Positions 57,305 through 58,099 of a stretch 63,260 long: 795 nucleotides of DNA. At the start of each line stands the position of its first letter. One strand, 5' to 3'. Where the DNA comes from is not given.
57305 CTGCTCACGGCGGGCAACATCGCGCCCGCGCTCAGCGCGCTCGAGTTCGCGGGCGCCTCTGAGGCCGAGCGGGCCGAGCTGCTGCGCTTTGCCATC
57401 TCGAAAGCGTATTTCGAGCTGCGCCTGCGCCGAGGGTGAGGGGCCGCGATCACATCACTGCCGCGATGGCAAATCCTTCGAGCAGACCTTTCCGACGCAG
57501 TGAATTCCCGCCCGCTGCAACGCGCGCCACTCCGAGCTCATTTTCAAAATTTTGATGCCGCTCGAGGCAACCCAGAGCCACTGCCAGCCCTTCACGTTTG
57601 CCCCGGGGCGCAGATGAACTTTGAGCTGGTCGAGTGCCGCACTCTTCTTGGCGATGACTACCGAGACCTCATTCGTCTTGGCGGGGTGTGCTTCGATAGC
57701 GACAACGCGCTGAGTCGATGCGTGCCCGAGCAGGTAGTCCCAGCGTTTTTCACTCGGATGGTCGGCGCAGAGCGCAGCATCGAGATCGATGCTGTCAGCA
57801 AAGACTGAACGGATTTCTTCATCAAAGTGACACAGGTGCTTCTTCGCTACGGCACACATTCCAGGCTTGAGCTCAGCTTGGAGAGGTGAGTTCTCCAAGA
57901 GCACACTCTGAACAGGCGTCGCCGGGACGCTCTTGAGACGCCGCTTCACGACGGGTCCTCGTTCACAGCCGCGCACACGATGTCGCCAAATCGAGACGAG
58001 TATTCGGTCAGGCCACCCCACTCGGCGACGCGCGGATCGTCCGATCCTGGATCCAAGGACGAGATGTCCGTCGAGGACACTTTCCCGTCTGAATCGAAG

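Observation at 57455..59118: Translationally coupled ABC-type ATPase plus 164-aa orphan partner appended to the psd-hisS operon: candidate two-gene defence-like module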

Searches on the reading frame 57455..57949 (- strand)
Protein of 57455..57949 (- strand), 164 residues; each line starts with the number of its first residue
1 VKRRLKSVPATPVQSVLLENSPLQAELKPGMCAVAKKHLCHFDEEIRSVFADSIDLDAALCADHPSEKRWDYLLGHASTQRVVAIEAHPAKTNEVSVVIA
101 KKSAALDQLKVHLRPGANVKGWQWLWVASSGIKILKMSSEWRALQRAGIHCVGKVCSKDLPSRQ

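Call 4: search_protein_families(library=pfam, proteins=[window:57455-57949:-], max_evalue=1)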
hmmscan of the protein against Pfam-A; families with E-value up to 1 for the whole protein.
window:57455-57949:- (164 aa): 0 families

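Call 5: search_protein_families(library=padloc, proteins=[window:57455-57949:-], max_evalue=1)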
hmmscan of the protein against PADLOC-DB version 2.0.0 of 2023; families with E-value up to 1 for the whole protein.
window:57455-57949:- (164 aa): 1 family
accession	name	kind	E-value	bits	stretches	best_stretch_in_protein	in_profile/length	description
PDLC04711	PDC-M56B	-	6.5e-23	79.3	1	19-154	14-147/151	-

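Call 8: search_protein_families(library=ncbifam, proteins=[window:57455-57949:-], max_evalue=1)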
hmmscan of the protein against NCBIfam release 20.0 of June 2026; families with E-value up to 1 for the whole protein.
window:57455-57949:- (164 aa): 1 family
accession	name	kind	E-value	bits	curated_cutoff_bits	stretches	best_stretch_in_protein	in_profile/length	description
NF011532.0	PRK14973.1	equivalog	0.12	10.1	930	1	43-97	140-193/936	DNA topoisomerase I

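Call 9: search_protein_families(library=phrogs, proteins=[window:57455-57949:-], max_evalue=1)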
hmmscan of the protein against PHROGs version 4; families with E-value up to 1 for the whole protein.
window:57455-57949:- (164 aa): 1 family
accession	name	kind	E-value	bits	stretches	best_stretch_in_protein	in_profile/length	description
phrog_20156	-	unknown function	0.048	14.2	1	67-149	105-185/229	-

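Call 11: find_homologous_proteins(query=window:57455-57949:-, max_evalue=0.001)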
Query window:57455-57949:- (164 aa): 13 proteins with E <= 0.001 among 50 candidates.
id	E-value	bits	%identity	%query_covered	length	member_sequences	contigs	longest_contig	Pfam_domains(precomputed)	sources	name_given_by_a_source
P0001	5.2e-84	298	100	82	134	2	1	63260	-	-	-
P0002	9.4e-35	138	49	96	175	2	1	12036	-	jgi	jgi:hypothetical protein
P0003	3.5e-34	136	49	96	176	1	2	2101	-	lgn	-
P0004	6.0e-32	129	45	91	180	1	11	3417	-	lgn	-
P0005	7.1e-29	119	43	96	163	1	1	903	-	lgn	-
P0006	1.6e-28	117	45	86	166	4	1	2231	-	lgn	-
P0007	1.0e-26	112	46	77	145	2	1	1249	-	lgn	-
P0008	2.2e-26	110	43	92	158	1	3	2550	-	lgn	-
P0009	1.1e-24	105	45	88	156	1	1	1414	-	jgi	jgi:hypothetical protein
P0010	1.5e-22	98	49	71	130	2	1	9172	-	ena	-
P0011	1.7e-21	95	42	80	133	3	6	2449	-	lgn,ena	-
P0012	9.7e-21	92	37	88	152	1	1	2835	-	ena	-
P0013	1.5e-15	75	44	55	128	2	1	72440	-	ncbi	-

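Call 15: find_encoding_contigs(protein=P0013, flank=10000, max_places=3)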
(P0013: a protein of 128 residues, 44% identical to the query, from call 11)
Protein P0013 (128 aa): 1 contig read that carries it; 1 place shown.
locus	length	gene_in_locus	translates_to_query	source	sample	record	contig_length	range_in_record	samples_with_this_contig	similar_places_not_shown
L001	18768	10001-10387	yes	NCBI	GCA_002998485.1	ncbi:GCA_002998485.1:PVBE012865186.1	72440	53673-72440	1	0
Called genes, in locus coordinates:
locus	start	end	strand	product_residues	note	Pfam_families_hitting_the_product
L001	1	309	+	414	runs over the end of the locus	PF09861:Lar_N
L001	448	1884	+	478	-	PF00083:Sugar_tr (weak), PF03137:OATP (faint), PF07690:MFS_1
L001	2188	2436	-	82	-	-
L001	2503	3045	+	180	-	-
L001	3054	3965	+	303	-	PF00296:Bac_luciferase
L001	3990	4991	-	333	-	PF00296:Bac_luciferase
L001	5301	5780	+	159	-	PF02771:Acyl-CoA_dh_N, PF02770:Acyl-CoA_dh_M (weak)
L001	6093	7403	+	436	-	-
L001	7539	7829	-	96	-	-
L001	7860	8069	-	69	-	-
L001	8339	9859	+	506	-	PF02518:HATPase_c (weak), PF13589:HATPase_c_3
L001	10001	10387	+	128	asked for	-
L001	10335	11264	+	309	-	-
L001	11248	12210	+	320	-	PF08843:AbiEii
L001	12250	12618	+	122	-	-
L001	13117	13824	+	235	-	PF01435:Peptidase_M48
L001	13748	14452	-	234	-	-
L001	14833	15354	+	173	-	PF00582:Usp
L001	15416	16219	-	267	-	PF00106:adh_short, PF08659:KR, PF13561:adh_short_C2, PF23441:SDR (faint)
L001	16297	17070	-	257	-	PF00106:adh_short, PF08659:KR, PF13561:adh_short_C2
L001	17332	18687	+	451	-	-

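Call 16: find_encoding_contigs(protein=P0002, flank=10000, max_places=3)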
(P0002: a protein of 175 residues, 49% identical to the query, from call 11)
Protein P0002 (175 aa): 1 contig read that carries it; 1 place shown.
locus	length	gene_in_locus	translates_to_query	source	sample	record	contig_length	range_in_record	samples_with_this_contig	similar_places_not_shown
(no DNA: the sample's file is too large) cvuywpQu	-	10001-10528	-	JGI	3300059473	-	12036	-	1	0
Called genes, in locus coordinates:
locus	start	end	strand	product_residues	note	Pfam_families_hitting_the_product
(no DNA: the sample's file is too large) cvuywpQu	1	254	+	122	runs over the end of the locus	PF20215:DUF6575 (weak)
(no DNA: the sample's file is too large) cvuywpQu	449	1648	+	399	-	PF13289:SIR2_2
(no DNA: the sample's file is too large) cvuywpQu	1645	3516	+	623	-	PF01935:DUF87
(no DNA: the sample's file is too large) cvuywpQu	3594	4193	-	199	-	-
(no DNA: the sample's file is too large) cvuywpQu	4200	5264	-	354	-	-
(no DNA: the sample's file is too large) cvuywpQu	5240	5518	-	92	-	-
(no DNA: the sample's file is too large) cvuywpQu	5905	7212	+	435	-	PF00459:Inositol_P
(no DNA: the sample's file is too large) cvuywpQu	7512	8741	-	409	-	-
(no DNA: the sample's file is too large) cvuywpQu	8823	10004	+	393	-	PF13304:AAA_21, PF13175:AAA_15 (weak)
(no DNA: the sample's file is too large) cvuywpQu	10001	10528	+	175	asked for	-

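Call 23: search_protein_representatives(alignment_id=A1)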
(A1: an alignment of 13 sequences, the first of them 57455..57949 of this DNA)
Query: 13 sequences, 160 profile positions. Proteins with E-value up to 0.001 (for the whole library): 1052; up to 1e-10: 557; up to 1e-30: 112. The best 150 are listed.
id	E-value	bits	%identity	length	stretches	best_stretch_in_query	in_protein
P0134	2.8e-63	228.7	-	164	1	3-155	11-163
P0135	2.9e-62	225.4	-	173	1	2-157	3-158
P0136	4.4e-62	224.8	-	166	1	10-158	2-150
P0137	2.6e-60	219.0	-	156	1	2-156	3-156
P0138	1.5e-59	216.6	-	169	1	4-157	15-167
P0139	1.6e-59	216.5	-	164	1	3-155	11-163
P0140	6.4e-58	211.3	-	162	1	6-159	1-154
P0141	1.9e-57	209.8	-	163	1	5-158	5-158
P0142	1.7e-56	206.6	-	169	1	3-156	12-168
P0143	2.0e-55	203.2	-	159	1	5-155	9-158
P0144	2.5e-54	199.6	-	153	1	6-156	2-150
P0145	8.8e-54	197.8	-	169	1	6-158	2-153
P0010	3.1e-53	196.1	-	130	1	30-157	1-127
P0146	5.4e-53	195.3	-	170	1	6-157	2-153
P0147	5.0e-51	188.9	-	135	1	40-157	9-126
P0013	3.5e-44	166.6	-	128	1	56-158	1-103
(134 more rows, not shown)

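Call 26: find_homologous_proteins(query=A3, max_evalue=0.00001)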
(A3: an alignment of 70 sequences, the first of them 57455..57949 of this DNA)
Query A3 (70 sequences) (164 aa, profile of the alignment): 490 proteins with E <= 0.00001 among 3895 candidates; the best 120 are listed.
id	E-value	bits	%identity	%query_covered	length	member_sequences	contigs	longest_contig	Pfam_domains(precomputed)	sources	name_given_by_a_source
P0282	4.4e-58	214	47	99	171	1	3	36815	-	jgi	jgi:hypothetical protein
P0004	3.1e-57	211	45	91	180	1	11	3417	-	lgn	-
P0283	3.7e-57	211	44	93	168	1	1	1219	-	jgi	jgi:hypothetical protein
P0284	4.9e-57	210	49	96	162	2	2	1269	-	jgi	jgi:hypothetical protein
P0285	5.3e-57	210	45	88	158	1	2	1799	-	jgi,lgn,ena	jgi:hypothetical protein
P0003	5.5e-57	210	49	96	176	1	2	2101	-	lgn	-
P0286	6.3e-57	210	41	95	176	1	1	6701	-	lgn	-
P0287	7.8e-57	210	45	98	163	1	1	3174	-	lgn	-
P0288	9.2e-57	209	46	98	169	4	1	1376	-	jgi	jgi:hypothetical protein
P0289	1.3e-56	209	48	93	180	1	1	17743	-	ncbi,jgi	jgi:hypothetical protein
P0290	1.3e-56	209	46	92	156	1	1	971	-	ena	-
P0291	1.4e-56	209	50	93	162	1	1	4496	-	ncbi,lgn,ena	-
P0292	1.5e-56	209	43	92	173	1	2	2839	-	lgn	-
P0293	1.9e-56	208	46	89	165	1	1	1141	-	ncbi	-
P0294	2.6e-56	208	44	93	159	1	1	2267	-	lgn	-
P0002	1.0e-54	203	49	96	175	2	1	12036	-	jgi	jgi:hypothetical protein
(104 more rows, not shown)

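Call 30: search_solved_structures(query=A4, max_evalue=10, show_alignments=2)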
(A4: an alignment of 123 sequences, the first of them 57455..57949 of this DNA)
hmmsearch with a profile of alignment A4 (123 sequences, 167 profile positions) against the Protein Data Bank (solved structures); distinct sequences matched with E-value up to 10: 3.
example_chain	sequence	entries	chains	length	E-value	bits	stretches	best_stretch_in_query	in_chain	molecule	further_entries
2w90_A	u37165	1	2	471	0.55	13.1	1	102-152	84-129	6-PHOSPHOGLUCONATE DEHYDROGENASE, DECARBOXYLATING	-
2w8z_A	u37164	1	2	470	0.55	13.1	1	102-152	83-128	6-PHOSPHOGLUCONATE DEHYDROGENASE, DECARBOXYLATING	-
9hig_w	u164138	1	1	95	0.7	12.7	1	98-156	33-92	Large ribosomal subunit protein bL28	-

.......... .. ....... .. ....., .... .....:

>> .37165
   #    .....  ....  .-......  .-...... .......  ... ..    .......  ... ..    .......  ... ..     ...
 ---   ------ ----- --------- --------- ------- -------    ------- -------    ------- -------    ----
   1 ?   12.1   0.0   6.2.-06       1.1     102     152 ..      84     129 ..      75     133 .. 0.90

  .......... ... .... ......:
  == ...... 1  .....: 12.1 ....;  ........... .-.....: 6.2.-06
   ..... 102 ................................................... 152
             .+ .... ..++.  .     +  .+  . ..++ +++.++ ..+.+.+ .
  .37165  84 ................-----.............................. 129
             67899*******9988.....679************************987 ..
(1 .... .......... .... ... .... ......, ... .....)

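Call 33: find_related_loci(query=A4, collection=genome_contigs, flank=10000)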
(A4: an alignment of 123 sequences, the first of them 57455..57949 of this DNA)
Query A4 (164 aa) in genome_contigs; peptide patterns used: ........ (x = any residue, [..] = any of these).
69 stretches matched a pattern; 59 encode a relative of the query (tblastn E <= 1e-3); 59 distinct loci.
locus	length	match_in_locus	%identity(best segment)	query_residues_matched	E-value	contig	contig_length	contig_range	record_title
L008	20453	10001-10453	47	11-162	1e-40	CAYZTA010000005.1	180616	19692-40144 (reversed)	MAG TPA_asm: uncultured Sandaracinus sp. isolate binchicken_co322_224 genome assembly, contig: NODE_109_length_180616_co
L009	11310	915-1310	49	1-134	1e-40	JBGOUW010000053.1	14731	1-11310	MAG: Candidatus Binatia bacterium isolate OBJ_0618_7090110_13 k141_6965812_length_14731_cov_39.0376, whole genome shotgu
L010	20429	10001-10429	47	11-155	2e-40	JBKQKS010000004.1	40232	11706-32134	MAG: Roseiarcus sp. isolate CRr2D2E2F__bin_104 CRr2D2E2F_000000003522, whole genome shotgun sequence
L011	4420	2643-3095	50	10-161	5e-40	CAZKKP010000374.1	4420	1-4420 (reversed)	MAG TPA_asm: uncultured Thermoanaerobaculia bacterium isolate SRP072547_co1_61 genome assembly, contig: NODE_46529_lengt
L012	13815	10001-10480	46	1-161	3e-39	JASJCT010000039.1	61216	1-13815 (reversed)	MAG: Myxococcota bacterium isolate MO_167.B37 MO_167.c_352, whole genome shotgun sequence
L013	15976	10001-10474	45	2-161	1e-37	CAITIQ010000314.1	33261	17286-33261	MAG: uncultured delta proteobacterium isolate ErkenSummer_bin-6818 genome assembly, contig: bin-6818:314/673, whole geno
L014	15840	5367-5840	47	6-164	8e-38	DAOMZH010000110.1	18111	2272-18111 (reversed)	MAG TPA_asm: Polyangium sp. isolate AMR_MDS_5605 NODE_452_length_18111_cov_8.615031, whole genome shotgun sequence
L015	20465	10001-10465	45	6-161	1e-37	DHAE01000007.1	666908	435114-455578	MAG TPA_asm: Comamonadaceae bacterium UBA4962 UBA4962_contig_27, whole genome shotgun sequence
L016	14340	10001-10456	47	11-163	7e-38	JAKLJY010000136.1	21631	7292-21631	MAG: Myxococcota bacterium isolate MAG.78 MAG.78-NODE_136_length_21631_cov_6.108982, whole genome shotgun sequence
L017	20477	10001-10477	42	4-163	5e-37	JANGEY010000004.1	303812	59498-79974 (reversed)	Stutzerimonas stutzeri strain K1 NODE_4, whole genome shotgun sequence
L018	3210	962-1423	45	6-160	2e-37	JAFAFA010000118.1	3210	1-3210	MAG: Proteobacteria bacterium isolate OH_SBlB_155 k127_696746, whole genome shotgun sequence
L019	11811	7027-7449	46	10-152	7e-37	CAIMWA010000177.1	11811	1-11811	MAG: uncultured delta proteobacterium isolate VK_bin-2715 genome assembly, contig: bin-2715:177/685, whole genome shotgu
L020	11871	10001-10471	45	5-162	9e-37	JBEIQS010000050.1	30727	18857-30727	MAG: Alphaproteobacteria bacterium isolate Sample-107-S7-bin-184 Sample_107_S7-bin_184-k141_1205602, whole genome shotgu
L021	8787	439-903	45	6-161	2e-36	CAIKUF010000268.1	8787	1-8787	uncultured bacterium isolate LinL3_bin-0015 genome assembly, contig: bin-0015:268/339, whole genome shotgun sequence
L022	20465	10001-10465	44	6-161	9e-36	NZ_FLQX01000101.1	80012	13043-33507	Candidatus Accumulibacter aalborgensis isolate 3, whole genome shotgun sequence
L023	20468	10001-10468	42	1-162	9e-36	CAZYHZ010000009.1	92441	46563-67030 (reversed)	MAG TPA_asm: uncultured Acidobacteriota bacterium isolate binchicken_co185_43 genome assembly, contig: NODE_307_length_9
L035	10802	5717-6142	44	11-154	7e-33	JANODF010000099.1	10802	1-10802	MAG: Archangium sp. isolate VAR_17_metabat_192 VAR_17_k141_1580556, whole genome shotgun sequence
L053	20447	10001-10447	42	2-154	2e-28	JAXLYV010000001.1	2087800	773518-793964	MAG: Sandaracinus sp. isolate STL-MYX22 C1.83.fa-1, whole genome shotgun sequence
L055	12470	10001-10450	42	11-161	1e-27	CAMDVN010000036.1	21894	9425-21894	MAG: Cyanobium sp. NIES-981 isolate LE-02apr19-128 genome assembly, contig: LE-02apr19-C2907, whole genome shotgun seque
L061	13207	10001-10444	36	5-154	5e-23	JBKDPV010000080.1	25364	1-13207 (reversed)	MAG: Cyanobacteriota bacterium isolate samp_2151_metadecoder_337 samp_2151_723344, whole genome shotgun sequence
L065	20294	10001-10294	40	5-102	1e-18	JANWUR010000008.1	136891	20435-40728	Cyanobium sp. FGCU6 NODE_8_length_136891_cov_96.721374, whole genome shotgun sequence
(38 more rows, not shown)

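Call 37: predict_structure(alignment_id=A4)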
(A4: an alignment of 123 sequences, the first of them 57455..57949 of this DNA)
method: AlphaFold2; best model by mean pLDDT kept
length: 164 residues; sequences in the alignment: 123
mean_pLDDT: 95.4   pTM: 0.88
mean pLDDT of the five models: 95.4, 94.8, 94.6, 93.9, 93.7
residues with pLDDT >= 90: 143; 70-90: 20; 50-70: 1; < 50: 0
segments of 3 or more residues with pLDDT < 50: none
pLDDT, mean of each block of 10 residues (from residue 1): 85 98 98 98 98 98 97 98 95 95 98 95 95 88 97 97 86
secondary structure, 60 per line:
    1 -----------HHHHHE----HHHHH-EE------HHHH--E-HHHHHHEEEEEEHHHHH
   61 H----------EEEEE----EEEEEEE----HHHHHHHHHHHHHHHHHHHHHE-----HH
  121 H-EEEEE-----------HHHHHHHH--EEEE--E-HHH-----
elements in order: H12-16 H22-26 H36-39 H44-49 E50-55 H56-61 E72-76 E81-87 H92-112 E123-127 H139-146 E149-152
